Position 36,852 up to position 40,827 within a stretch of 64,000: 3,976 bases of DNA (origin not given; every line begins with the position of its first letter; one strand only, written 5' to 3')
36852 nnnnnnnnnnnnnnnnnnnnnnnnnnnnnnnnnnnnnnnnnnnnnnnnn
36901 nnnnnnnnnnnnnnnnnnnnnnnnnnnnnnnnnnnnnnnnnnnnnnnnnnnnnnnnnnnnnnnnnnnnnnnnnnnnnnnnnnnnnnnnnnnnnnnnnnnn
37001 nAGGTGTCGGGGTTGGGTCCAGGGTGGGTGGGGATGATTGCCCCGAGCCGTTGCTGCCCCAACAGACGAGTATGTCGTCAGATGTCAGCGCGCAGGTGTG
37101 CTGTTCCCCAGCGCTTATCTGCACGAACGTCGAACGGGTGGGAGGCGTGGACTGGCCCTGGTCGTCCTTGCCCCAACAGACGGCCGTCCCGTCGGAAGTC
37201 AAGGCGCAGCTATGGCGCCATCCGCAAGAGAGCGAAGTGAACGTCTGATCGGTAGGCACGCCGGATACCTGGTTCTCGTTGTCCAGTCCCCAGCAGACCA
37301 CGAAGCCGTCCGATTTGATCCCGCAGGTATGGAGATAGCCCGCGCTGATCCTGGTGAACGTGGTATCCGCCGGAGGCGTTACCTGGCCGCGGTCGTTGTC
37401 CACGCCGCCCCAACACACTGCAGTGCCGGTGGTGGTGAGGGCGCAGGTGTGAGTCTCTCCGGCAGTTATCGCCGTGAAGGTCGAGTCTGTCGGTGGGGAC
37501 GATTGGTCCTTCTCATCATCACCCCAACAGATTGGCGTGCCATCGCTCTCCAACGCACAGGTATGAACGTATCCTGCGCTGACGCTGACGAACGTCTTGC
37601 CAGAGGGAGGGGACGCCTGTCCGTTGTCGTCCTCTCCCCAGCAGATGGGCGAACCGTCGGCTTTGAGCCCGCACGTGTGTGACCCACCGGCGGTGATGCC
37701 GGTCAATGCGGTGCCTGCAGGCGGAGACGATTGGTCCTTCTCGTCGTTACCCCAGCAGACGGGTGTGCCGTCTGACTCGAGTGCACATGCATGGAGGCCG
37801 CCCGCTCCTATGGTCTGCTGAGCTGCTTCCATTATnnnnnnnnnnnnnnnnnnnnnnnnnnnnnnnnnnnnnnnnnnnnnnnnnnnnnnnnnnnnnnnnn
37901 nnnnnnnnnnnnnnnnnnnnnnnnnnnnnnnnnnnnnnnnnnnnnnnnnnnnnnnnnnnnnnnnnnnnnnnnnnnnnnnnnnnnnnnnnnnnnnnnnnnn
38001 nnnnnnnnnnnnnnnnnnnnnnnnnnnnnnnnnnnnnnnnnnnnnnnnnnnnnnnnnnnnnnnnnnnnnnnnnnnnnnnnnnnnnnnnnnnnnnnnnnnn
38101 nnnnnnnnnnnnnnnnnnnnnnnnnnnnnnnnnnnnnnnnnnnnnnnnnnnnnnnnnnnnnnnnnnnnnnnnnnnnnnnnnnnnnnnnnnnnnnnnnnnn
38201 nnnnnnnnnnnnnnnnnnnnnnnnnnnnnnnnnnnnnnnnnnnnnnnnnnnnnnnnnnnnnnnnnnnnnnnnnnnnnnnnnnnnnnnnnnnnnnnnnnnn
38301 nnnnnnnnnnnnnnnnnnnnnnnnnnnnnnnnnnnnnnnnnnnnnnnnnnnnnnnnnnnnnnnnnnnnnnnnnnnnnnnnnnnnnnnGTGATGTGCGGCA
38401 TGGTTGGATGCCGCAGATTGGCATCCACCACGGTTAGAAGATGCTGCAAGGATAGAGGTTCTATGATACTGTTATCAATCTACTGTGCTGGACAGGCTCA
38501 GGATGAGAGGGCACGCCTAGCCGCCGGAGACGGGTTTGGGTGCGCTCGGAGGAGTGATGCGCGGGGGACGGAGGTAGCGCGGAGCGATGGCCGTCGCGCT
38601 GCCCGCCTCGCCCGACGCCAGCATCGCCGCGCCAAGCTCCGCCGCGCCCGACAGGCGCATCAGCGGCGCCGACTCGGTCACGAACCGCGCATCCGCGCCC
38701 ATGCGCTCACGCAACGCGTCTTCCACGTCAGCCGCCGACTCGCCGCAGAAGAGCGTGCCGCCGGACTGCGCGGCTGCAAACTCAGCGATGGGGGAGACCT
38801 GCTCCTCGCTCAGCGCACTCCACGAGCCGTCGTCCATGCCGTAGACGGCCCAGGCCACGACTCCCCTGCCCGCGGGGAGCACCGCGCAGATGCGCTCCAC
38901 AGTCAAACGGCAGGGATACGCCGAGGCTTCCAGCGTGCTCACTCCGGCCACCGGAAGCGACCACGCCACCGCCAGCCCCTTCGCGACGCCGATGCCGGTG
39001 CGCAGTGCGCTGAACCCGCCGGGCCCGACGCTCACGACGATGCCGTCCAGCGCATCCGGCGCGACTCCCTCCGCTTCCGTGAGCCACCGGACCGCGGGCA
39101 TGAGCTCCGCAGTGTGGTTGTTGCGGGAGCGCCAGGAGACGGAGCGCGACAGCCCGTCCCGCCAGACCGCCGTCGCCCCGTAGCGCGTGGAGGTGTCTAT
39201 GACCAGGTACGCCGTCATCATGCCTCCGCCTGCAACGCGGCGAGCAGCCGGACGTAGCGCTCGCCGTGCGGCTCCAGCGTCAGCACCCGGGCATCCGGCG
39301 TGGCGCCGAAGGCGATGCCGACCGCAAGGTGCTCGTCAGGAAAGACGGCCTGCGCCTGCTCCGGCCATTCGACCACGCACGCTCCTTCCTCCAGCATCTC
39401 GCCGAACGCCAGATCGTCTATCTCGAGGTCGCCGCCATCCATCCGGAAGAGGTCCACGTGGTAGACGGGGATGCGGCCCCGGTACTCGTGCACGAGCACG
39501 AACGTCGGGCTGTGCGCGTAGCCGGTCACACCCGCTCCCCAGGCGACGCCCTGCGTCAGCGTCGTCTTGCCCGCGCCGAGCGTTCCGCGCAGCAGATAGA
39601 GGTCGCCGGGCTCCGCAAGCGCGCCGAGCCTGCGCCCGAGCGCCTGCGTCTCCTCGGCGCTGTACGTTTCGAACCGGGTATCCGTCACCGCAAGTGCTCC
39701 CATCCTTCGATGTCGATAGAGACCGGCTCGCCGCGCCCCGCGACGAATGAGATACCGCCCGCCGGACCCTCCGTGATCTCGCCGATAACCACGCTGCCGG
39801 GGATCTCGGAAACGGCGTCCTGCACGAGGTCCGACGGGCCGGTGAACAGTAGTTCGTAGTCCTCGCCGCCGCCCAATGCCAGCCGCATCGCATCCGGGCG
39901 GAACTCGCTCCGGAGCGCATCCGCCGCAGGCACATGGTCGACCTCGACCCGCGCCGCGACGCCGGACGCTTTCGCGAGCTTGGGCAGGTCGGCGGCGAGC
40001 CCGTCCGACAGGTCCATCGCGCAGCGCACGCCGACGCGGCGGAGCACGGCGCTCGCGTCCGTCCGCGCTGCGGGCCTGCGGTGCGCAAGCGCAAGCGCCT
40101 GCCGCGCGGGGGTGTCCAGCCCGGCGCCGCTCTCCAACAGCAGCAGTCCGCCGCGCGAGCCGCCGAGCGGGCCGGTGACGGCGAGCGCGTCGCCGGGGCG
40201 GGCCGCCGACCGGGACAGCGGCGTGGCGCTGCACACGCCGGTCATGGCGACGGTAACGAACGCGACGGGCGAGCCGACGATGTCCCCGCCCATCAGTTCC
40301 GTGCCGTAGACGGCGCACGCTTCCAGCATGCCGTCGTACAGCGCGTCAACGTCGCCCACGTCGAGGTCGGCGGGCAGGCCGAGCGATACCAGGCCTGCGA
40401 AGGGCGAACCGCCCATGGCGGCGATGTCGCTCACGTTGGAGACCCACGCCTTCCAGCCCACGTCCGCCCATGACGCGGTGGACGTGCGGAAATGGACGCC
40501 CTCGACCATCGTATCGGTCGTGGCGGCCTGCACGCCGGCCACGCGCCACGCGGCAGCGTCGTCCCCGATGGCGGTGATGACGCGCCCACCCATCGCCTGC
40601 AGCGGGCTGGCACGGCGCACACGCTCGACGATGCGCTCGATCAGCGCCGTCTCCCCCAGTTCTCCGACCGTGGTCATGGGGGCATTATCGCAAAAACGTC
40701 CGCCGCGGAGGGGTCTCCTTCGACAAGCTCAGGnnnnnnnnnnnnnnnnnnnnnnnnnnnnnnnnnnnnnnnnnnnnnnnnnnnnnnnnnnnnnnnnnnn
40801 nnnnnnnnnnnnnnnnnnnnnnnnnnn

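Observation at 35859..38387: Exported twin seven-bladed mini-RCC1 propeller protein on long Pro-Thr stalks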

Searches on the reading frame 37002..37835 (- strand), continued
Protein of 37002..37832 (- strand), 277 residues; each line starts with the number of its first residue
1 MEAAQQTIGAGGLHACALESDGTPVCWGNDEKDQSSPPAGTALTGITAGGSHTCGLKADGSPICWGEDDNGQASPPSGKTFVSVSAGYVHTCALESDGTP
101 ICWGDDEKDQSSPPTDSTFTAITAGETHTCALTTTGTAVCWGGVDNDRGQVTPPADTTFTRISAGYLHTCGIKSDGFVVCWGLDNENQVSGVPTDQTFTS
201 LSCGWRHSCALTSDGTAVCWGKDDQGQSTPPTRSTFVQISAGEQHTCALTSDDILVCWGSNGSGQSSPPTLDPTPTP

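Call 52: search_protein_representatives(protein=window:37002-37832:-)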
Query: 277 residues. Proteins with E-value up to 0.001 (for the whole library): 130179; up to 1e-10: 79014; up to 1e-30: 18163. The best 150 are listed.
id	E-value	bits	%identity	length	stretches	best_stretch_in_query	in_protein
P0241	0.0e+00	1767.1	37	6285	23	8-267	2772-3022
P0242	0.0e+00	1587.5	38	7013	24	3-269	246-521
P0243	0.0e+00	1227.5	40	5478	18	44-270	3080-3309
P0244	0.0e+00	1087.6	39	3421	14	40-267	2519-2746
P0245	2.5e-291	978.8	42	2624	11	7-268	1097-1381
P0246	3.0e-287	965.3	45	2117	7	6-275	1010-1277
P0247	3.4e-275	925.8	32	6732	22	8-250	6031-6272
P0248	5.5e-274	921.8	51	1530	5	8-269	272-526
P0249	3.1e-266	896.4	40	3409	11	6-270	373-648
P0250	1.6e-263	887.4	40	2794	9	7-265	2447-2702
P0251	4.9e-256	862.9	39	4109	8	4-275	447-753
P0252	1.1e-255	861.7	39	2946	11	21-270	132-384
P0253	6.1e-253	852.7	34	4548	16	73-270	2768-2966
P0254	5.9e-251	846.2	38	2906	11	25-269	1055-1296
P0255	1.5e-245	828.4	31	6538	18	8-248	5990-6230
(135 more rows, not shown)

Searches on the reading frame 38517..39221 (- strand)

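Call 20: search_protein_families(library=pfam, proteins=[window:38517-39221:-], max_evalue=0.001)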
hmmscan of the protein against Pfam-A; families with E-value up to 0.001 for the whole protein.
window:38517-39221:- (234 aa): 1 family
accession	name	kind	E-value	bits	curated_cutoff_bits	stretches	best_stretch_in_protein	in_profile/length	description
PF00814.31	TsaD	-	2.7e-23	83.4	24.8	1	34-157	27-156/264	tRNA N6-adenosine threonylcarbamoyltransferase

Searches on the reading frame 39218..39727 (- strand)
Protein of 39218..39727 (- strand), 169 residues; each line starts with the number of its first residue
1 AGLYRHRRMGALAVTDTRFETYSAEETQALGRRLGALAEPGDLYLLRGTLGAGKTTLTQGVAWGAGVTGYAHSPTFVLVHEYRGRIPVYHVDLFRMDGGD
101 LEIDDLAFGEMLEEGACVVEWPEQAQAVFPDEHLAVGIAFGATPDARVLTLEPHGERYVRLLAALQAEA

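Call 20: search_protein_families(library=pfam, proteins=[window:39218-39727:-], max_evalue=0.001)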
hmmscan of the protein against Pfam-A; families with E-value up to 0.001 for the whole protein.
window:39218-39727:- (169 aa): 1 family
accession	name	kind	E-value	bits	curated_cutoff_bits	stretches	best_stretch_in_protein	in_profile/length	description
PF02367.23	TsaE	-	1e-33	116.4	26.6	1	23-138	3-118/128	Threonylcarbamoyl adenosine biosynthesis protein TsaE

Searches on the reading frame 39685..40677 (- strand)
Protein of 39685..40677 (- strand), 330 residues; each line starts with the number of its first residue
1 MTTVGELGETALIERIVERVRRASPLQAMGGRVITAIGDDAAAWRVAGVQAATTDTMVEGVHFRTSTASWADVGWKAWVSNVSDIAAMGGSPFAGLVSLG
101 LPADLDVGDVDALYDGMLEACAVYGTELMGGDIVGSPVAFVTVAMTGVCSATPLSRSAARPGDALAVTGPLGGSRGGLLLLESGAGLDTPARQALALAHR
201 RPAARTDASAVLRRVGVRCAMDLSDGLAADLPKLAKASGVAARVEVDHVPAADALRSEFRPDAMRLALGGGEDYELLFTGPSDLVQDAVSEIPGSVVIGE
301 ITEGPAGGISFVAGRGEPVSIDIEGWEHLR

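Call 20: search_protein_families(library=pfam, proteins=[window:39685-40677:-], max_evalue=0.001)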
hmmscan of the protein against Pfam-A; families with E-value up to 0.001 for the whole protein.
window:39685-40677:- (330 aa): 2 families
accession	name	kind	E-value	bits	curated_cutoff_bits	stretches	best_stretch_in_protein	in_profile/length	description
PF00586.29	AIRS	-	6.2e-22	78.6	24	1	38-148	1-111/112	AIR synthase related protein, N-terminal domain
PF02769.27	AIRS_C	-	1.4e-11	45.2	23.1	1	160-308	1-152/156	AIR synthase related protein, C-terminal domain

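Call 21: find_related_loci(query=window:39685-40677:-, collection=genome_contigs, flank=10000)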
Query window:39685-40677:- (330 aa) in genome_contigs; peptide patterns used: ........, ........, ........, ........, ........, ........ (x = any residue, [..] = any of these).
600 stretches matched a pattern (row limit reached: there are more); 455 encode a relative of the query (tblastn E <= 1e-3); the best 80 are kept; 80 distinct loci.
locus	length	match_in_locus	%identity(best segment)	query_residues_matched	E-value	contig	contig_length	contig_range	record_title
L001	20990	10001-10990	99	1-330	0e+0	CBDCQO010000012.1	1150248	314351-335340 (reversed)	MAG: Dehalococcoidia bacterium isolate 69a24162-ed58-4481-bed2-2caa30729e5d genome assembly, contig: contig_12, whole ge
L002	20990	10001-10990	94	1-330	0e+0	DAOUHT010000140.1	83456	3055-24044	MAG TPA_asm: Dehalococcoidia bacterium isolate S18_111 50221, whole genome shotgun sequence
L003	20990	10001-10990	95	1-330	0e+0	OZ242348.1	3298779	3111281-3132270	MAG: Dehalococcoidia bacterium isolate 357cf40b-4ce6-42dd-ae1b-d69ff5967523 genome assembly, chromosome: 1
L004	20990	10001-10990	94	1-330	0e+0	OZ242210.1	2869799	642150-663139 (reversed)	MAG: Dehalococcoidia bacterium isolate 2dcd4ef8-4200-4d3b-942c-b6f2e12e8c0d genome assembly, chromosome: 1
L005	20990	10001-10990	94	1-330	0e+0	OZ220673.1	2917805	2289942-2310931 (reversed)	MAG: Dehalococcoidia bacterium isolate 74ad39ee-730f-4e91-a86b-9a5c45ef094d genome assembly, chromosome: 1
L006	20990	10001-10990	95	1-330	0e+0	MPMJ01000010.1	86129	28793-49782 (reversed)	MAG: SAR202 cluster bacterium bin16 NODE_466_length_86129_cov_11.2852_ID_931, whole genome shotgun sequence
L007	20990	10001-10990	85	1-330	0e+0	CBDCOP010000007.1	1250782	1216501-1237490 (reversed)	MAG: Dehalococcoidia bacterium isolate 0cbdef8c-498a-4e31-a88f-bb18f8401b77 genome assembly, contig: contig_7, whole gen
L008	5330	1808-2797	83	1-330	0e+0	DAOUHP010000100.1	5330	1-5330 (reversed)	MAG TPA_asm: Dehalococcoidia bacterium isolate S16_96 k189_145213, whole genome shotgun sequence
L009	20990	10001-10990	81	1-330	9e-179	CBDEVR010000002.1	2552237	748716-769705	MAG: Dehalococcoidia bacterium isolate 58e95461-d50d-4896-8677-afe07c5a1cd5 genome assembly, contig: contig_2, whole gen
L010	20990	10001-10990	98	1-330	0e+0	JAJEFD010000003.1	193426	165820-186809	MAG: Dehalococcoidia bacterium isolate p16x34bins.71 k141_91296, whole genome shotgun sequence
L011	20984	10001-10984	81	1-328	7e-162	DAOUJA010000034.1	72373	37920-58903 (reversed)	MAG TPA_asm: Dehalococcoidia bacterium isolate S32_235 k113_2562448, whole genome shotgun sequence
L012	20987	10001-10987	68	1-330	3e-134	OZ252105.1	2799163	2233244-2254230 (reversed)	MAG: Dehalococcoidia bacterium isolate 2cf537fc-0982-4557-984c-08c217a9abc2 genome assembly, chromosome: 1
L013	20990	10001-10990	83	1-330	2e-180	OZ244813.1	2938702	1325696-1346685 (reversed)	MAG: Dehalococcoidia bacterium isolate c597d9ae-e839-4a6c-83f3-3d6bda73bc97 genome assembly, chromosome: 1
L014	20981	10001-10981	63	1-327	9e-126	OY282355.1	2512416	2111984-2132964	MAG: uncultured Dehalococcoidia bacterium genome assembly, chromosome: 1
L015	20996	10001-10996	62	1-330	2e-123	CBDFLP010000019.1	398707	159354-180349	MAG: Dehalococcoidia bacterium isolate ee859bf0-1df2-4ba2-b2a7-e86b8a15c556 genome assembly, contig: contig_19, whole ge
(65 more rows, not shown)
